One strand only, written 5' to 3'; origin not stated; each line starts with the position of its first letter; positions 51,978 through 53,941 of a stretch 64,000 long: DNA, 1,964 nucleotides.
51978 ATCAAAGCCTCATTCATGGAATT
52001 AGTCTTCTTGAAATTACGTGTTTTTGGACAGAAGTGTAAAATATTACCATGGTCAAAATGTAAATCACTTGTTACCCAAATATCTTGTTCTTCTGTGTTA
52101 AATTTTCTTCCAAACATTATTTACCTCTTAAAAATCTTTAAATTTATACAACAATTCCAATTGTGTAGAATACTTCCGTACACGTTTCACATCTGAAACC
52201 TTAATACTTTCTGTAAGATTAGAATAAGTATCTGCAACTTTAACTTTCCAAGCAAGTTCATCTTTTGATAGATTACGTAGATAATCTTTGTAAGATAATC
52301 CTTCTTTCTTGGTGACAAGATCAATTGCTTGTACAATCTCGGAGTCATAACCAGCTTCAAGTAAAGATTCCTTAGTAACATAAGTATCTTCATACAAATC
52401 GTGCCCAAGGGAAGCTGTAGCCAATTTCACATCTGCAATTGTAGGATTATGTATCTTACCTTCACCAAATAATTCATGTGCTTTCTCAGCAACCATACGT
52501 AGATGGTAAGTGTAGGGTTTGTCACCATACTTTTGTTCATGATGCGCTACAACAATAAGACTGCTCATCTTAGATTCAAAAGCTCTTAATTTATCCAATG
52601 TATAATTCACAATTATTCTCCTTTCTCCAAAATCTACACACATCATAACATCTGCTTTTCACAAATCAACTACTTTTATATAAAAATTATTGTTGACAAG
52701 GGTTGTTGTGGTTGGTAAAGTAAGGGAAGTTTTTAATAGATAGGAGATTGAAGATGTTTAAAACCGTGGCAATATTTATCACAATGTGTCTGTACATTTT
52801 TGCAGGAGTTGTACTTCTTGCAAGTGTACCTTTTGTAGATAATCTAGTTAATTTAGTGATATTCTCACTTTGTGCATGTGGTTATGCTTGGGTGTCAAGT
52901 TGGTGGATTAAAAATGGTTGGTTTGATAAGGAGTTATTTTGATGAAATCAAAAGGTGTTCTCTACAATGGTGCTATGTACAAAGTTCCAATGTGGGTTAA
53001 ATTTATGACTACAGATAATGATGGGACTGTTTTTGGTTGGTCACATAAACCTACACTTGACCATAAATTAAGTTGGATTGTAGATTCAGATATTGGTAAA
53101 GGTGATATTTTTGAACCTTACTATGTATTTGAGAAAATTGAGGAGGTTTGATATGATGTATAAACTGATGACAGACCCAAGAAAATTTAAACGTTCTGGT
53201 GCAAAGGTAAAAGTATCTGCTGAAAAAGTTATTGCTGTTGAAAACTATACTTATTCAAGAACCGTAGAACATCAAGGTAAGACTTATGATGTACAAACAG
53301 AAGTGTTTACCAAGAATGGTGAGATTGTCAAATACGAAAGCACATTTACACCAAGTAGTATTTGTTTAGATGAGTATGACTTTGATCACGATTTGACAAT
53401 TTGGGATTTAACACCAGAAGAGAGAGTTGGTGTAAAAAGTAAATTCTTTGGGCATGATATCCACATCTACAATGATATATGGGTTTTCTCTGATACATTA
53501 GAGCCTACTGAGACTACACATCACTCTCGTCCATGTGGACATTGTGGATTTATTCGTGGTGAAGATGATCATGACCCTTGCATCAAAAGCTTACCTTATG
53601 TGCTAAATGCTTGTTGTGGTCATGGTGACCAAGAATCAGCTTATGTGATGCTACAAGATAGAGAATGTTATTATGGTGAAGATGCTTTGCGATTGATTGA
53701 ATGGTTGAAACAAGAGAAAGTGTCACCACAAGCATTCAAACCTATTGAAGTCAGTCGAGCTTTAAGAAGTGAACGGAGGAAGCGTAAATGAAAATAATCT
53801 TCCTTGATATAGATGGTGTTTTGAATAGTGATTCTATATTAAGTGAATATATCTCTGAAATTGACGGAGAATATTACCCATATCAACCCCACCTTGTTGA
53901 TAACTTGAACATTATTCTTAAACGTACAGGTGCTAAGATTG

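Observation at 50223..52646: Four-gene RNA end-healing and sealing cassette built from split enzymes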

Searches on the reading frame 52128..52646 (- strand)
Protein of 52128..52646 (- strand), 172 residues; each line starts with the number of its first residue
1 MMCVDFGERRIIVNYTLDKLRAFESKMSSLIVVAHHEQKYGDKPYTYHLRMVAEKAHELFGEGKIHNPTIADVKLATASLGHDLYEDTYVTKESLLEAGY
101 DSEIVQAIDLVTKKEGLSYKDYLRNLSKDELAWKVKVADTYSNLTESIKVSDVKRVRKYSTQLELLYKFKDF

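Call 3: search_protein_families(library=pfam, proteins=[window:52128-52646:-], max_evalue=0.1)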
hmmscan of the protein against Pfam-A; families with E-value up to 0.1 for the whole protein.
window:52128-52646:- (172 aa): 1 family
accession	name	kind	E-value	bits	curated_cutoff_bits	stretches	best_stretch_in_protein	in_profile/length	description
PF01966.28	HD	-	0.029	15.1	22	1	47-143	3-115/116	HD domain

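Call 4: search_protein_families(library=phrogs, proteins=[window:52128-52646:-], max_evalue=0.01)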
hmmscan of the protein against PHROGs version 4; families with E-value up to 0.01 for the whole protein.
window:52128-52646:- (172 aa): 3 families
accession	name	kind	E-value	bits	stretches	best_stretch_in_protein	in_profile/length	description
phrog_990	-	other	4.7e-37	129.1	1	32-168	163-293/374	metal-dependent phosphohydrolase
phrog_15275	-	unknown function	1.7e-05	25.6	1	44-158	50-163/223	-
phrog_30929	-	unknown function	0.0057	16.6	1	71-160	275-368/413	-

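Call 5: search_protein_families(library=ncbifam, proteins=[window:52128-52646:-], max_evalue=0.1)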
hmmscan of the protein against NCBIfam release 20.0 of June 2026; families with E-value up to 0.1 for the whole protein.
window:52128-52646:- (172 aa): 2 families
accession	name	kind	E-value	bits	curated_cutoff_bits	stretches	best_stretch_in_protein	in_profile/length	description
TIGR00691.1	spoT_relA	subfamily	0.00027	19.4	499.2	1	71-122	36-86/687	RelA/SpoT family protein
NF050181.1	TA_anti_VapB_Myco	equivalog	0.088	13.3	60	0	102-132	11-41/72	type II toxin-antitoxin system VapB family antitoxin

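Call 29: search_solved_structures(query=window:52128-52610:-, max_evalue=5, show_alignments=2)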
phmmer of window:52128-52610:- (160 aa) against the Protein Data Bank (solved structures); distinct sequences matched with E-value up to 5: 12.
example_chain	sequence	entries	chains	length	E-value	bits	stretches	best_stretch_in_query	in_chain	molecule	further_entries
7smg_A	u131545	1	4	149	9.4e-08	35.5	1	54-149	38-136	(p)ppApp hydrolase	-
7p1y_BBB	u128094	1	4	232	0.00027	24.3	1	60-153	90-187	HD domain-containing protein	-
7qps_A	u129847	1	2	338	0.0074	19.6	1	62-143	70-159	ACT domain protein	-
7qpr_A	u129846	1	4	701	0.03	17.7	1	61-143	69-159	ACT domain protein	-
8jfa_A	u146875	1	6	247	0.11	15.8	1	67-131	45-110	3-oxoacyl-[acyl-carrier-protein] reductase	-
8jf9_A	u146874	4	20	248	0.12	15.8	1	67-131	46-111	3-oxoacyl-[acyl-carrier-protein] reductase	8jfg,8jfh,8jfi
8acu_A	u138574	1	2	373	0.14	15.5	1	58-113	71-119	GTP pyrophosphokinase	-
4iin_A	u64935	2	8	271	0.2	15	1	67-131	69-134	3-ketoacyl-acyl carrier protein reductase (FabG)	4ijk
6yxa_A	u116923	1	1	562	0.23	14.8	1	65-112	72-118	GTP pyrophosphokinase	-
5xnx_A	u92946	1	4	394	0.39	14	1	60-154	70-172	Bifunctional (p)ppGpp synthase/hydrolase RelA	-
6x89_G1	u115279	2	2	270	0.99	12.7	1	66-146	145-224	gamma carbonic anhydrase 1, mitochondrial | NDUCA1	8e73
9y6s_7E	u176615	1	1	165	1.3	12.4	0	42-77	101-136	Centrin, putative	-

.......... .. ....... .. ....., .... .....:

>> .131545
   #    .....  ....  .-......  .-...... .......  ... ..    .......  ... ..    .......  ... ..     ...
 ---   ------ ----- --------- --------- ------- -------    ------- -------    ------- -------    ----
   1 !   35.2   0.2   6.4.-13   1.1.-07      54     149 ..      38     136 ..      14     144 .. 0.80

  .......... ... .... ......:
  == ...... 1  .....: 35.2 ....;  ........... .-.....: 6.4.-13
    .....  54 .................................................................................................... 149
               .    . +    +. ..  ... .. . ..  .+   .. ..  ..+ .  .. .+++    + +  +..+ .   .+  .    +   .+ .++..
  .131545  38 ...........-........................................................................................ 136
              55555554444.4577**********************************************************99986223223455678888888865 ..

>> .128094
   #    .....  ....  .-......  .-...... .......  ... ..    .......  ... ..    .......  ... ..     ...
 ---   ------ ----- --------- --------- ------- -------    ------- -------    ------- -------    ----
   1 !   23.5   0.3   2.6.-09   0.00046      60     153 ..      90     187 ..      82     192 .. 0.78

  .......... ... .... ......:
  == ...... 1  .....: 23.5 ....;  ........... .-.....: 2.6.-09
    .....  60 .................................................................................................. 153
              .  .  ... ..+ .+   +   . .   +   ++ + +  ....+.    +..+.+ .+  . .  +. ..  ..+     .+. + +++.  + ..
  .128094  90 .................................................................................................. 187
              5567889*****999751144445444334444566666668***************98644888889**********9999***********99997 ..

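Call 32: find_homologous_proteins(query=window:52128-52610:-, max_evalue=0.001)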
Query window:52128-52610:- (160 aa): 35 proteins with E <= 0.001 among 67 candidates.
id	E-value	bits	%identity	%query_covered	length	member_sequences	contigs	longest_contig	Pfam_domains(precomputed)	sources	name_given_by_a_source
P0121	4.2e-97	340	99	100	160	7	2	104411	-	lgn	-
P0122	1.1e-66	241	73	100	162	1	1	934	-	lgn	-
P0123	1.2e-65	238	73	99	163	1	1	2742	-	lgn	-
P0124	9.6e-63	229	68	100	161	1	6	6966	-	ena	-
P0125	4.5e-61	223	66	100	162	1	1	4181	-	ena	-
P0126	2.8e-59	217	67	100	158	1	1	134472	-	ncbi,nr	ncbi:hypothetical protein VP14_052 [Vibrio phage VPMCC14]|nr:hypothetical protein VP14_052 [Vibrio p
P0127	4.7e-59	217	65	100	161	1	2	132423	-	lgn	-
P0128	5.6e-59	216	63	100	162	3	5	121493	-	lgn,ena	-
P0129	7.6e-59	216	64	100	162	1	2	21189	-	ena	-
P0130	4.3e-58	213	64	100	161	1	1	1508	-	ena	-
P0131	1.7e-56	208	63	99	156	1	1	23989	-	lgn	-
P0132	6.9e-56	206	62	99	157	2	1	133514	-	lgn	-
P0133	7.1e-53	197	69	92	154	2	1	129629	-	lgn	-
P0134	5.6e-52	194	63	96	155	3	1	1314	-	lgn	-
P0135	1.4e-51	192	62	97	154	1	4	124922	-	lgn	-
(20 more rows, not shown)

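Call 40: search_solved_structures(query=A1, max_evalue=0.01, show_alignments=3)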
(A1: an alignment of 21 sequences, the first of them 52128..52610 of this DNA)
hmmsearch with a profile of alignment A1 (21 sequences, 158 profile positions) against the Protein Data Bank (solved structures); distinct sequences matched with E-value up to 0.01: 19.
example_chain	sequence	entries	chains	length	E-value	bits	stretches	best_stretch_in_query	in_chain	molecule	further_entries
7smg_A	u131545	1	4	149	1.8e-18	69.9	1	9-153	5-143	(p)ppApp hydrolase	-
6z3n_AAA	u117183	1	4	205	2.2e-14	56.7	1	4-148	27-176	Hydrolase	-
6yvc_A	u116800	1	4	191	3.4e-14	56.1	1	4-149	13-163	Bifunctional (P)ppGpp synthetase/guanosine-3',5'-bis(Diphosphate) 3'-pyrophosphohydrolase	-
6z3o_AAA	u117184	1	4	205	2.4e-13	53.3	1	4-148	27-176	Small Alarmone Hydrolase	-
7qps_A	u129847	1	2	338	5.3e-09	39.2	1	57-131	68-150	ACT domain protein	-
7qpr_A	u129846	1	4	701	1.2e-08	38.1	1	57-131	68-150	ACT domain protein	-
7oiw_A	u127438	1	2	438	1.9e-07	34.1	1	11-130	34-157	GTP pyrophosphokinase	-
8acu_A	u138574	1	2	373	2.8e-07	33.6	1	3-115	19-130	GTP pyrophosphokinase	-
1vj7_A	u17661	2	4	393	2.9e-07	33.6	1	3-142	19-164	Bifunctional RELA/SPOT | Bifunctional (p)ppGpp synthase/hydrolase RelA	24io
6yxa_A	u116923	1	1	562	4.9e-07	32.8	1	3-115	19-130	GTP pyrophosphokinase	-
4yf1_A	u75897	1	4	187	5.8e-07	32.6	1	8-133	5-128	Lmo0812 protein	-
7p1y_BBB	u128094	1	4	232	7.5e-07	32.2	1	58-150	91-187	HD domain-containing protein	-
5xnx_A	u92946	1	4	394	8.7e-07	32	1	12-143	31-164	Bifunctional (p)ppGpp synthase/hydrolase RelA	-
3nqw_A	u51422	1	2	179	1.6e-06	31.1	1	15-130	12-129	CG11900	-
7qoc_A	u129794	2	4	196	7.3e-06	29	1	19-132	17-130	Guanosine polyphosphate pyrophosphohydrolases/synthetases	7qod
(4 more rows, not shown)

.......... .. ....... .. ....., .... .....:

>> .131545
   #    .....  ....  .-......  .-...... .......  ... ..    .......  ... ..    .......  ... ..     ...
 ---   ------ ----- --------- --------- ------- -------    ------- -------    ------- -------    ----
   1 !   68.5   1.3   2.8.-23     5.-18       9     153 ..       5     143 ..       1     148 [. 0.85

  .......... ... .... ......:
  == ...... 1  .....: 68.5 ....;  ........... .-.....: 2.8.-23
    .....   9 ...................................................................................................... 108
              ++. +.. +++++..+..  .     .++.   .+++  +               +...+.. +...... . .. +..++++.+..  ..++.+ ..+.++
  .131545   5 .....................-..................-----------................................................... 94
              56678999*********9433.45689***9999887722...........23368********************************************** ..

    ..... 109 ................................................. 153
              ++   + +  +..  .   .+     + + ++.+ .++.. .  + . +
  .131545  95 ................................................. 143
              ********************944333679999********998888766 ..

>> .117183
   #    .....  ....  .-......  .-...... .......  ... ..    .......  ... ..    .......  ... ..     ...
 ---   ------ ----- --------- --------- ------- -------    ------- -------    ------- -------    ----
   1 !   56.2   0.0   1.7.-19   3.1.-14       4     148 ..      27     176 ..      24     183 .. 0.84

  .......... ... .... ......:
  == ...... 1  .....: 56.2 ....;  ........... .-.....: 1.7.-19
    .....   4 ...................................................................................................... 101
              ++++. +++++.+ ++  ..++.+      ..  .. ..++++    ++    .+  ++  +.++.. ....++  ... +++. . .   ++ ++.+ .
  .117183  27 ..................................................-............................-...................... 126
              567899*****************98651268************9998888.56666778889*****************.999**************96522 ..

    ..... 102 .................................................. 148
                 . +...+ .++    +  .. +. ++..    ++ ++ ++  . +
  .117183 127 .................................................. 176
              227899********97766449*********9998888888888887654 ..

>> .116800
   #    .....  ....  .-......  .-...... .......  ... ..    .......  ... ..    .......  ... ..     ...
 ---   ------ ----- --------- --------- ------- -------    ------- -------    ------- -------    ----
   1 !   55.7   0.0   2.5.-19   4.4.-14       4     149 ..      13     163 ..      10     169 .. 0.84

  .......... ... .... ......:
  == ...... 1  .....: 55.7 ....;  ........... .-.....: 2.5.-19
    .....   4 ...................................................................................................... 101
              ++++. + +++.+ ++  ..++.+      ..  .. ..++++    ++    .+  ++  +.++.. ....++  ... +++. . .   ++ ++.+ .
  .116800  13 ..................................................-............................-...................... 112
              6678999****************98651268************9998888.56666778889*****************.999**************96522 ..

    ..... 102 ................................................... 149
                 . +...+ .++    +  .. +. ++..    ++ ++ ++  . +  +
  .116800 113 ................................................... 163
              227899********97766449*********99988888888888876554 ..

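Call 66: search_dna_similar(query=window:52128-52610:-, collection=phages, mode=protein, max_rows=45, rows=spread, max_evalue=0.001)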
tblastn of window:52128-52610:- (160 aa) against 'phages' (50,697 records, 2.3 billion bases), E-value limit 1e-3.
Records with a match: 405; places in all: 411; records where one place covers at least 80% of the query: 298.
Best place of each record, by identity: 60-80% 5; <60% 400.
By first word of the organism name: Pseudomonas 176; Vibrio 55; Streptococcus 35; Klebsiella 32; Aeromonas 23; Escherichia 12; Cronobacter 10; Salmonella 9; Enterobacter 7; Pectobacterium 5; and 22 more.
By host as written in the record: Pseudomonas aeruginosa 51; - 46; Pseudomonas aeruginosa PAO1 25; Pseudomonas syringae pv. actinidiae 18; Klebsiella pneumoniae 12; Pseudomonas aeruginosa PAK 10; Klebsiella pneumoniae K23 7; Cronobacter sakazakii 6; and 142 more.
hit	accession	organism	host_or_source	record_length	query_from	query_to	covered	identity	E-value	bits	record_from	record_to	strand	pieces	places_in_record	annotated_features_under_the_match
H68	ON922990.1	Vibrio phage VPMCC14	Vibrio sp.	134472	1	160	100%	66.9%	2e-62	212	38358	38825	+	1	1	hypothetical protein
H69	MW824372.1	Vibrio phage 184E37.3a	Vibrio crassostreae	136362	18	158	88%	54.2%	2e-37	140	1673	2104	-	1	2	hypothetical protein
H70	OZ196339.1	Vibrio phage K406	Seawater and oysters mix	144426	23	158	85%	41.2%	8e-20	91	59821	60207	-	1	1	metal-dependent phosphohydrolase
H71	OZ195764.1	Vibrio phage F97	Seawater and oysters mix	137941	23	155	83%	41.4%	8e-20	91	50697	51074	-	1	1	metal-dependent phosphohydrolase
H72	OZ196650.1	Vibrio phage F91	Seawater and oysters mix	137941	23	155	83%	41.4%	8e-20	91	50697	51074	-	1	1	metal-dependent phosphohydrolase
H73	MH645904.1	Vibrio phage vB_VpS_PG07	Vibrio parahaemolyticus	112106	22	158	86%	39.7%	6e-17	82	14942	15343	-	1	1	hypothetical protein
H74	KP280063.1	Vibrio phage phi 3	Vibrio cholerae 1051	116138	5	154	94%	34.2%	6e-10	62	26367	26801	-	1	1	hypothetical protein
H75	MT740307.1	Pseudomonas phage phiK7A1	Pseudomonas syringae pv. actinidiae K7A1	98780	23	158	85%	36.4%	2e-17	84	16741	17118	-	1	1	none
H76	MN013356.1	Pseudomonas phage vB_PaM_EPA1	Pseudomonas aeruginosa PAO1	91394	22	156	84%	36.1%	8e-16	79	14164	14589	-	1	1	hypothetical protein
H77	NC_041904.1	Pseudomonas phage Zigelbrucke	Pseudomonas aeruginosa PAO1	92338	22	156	84%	36.1%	8e-16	79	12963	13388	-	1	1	metal-dependent phosphohydrolase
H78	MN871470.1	Pseudomonas phage Pa-U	Pseudomonas aeruginosa PAO1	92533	22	156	84%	36.1%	8e-16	79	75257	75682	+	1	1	record has no annotation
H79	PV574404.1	Pseudomonas phage SW_PA2862_7_24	Pseudomonas aeruginosa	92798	22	156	84%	36.1%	8e-16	79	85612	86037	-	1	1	metal-dependent phosphohydrolase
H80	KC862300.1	Pseudomonas phage PAK_P4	Pseudomonas aeruginosa PAK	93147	22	156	84%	36.1%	8e-16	79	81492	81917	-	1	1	hypothetical protein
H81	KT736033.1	Pseudomonas phage K8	Pseudomonas aeruginosa PAK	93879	22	156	84%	36.1%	8e-16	79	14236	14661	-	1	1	putative phosphohydrolase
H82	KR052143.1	Pseudomonas phage vB_PaeM_MAG1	Pseudomonas aeruginosa clinical isolate ...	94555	22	156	84%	36.1%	8e-16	79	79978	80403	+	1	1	hypothetical protein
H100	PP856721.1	Salmonella phage vB_SEnST11_KE22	Salmonella enterica subsp. enterica ...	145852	22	148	79%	31.3%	3e-6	51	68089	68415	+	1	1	metal-dependent phosphohydrolase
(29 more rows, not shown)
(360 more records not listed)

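Call 97: get_annotated_region(hit=H100, flank=8000)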
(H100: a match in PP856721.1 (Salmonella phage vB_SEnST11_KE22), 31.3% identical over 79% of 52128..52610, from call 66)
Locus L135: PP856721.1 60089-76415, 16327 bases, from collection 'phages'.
description: Salmonella phage vB_SEnST11_KE22, complete genome.
organism: Salmonella phage vB_SEnST11_KE22 (NCBI taxid 3161173)
taxonomy: Viruses; Duplodnaviria; Heunggongvirae; Uroviricota; Caudoviricetes; Vequintavirinae; Seunavirus
host: Salmonella enterica subsp. enterica serovar Enteritidis ST11; source: river; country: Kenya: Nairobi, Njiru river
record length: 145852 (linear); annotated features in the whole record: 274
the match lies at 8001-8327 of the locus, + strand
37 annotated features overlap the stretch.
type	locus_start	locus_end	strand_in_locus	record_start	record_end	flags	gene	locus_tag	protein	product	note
CDS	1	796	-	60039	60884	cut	-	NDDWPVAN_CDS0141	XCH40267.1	hypothetical protein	-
CDS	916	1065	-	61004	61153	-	-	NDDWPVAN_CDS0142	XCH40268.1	hypothetical protein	-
CDS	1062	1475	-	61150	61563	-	-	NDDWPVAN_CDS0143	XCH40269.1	hypothetical protein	-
CDS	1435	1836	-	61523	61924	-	-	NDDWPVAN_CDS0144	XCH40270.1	hypothetical protein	-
CDS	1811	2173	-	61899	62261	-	-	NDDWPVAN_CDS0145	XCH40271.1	MazG-like pyrophosphatase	-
CDS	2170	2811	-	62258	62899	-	-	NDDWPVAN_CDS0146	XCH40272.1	hypothetical protein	-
CDS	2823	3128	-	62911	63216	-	-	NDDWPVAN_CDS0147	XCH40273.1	Rz-like spanin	lysis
CDS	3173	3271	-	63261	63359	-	-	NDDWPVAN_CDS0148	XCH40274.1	hypothetical protein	-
CDS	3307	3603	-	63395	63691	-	-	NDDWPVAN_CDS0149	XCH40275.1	replication initiation protein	RNA and nucleotide metabolism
CDS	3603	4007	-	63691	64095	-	-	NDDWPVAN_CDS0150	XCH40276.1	tail protein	tail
CDS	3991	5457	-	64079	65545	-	-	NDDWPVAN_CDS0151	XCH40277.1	HNH endonuclease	RNA and nucleotide metabolism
CDS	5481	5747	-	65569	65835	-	-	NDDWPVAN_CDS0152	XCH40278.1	tail protein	tail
CDS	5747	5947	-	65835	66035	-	-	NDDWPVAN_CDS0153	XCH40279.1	hypothetical protein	-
CDS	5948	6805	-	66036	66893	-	-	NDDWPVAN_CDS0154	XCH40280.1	HNH endonuclease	RNA and nucleotide metabolism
CDS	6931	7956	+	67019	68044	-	-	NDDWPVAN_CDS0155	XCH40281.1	thymidylate kinase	-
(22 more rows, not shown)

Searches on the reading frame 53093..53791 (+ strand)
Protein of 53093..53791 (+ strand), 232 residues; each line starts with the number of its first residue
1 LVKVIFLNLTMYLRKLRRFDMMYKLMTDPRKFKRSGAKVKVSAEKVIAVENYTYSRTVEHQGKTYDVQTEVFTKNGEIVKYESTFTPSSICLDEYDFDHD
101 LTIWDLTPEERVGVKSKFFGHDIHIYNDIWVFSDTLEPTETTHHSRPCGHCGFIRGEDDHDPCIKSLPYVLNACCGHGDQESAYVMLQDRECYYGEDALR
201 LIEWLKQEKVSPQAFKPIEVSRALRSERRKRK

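Call 20: search_protein_families(library=pfam, proteins=[window:53093-53791:+], max_evalue=0.01)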
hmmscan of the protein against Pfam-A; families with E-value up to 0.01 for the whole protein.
window:53093-53791:+ (232 aa): 0 families

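Call 21: search_protein_families(library=phrogs, proteins=[window:53093-53791:+], max_evalue=0.001)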
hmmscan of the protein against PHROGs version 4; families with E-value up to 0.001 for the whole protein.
window:53093-53791:+ (232 aa): 0 families
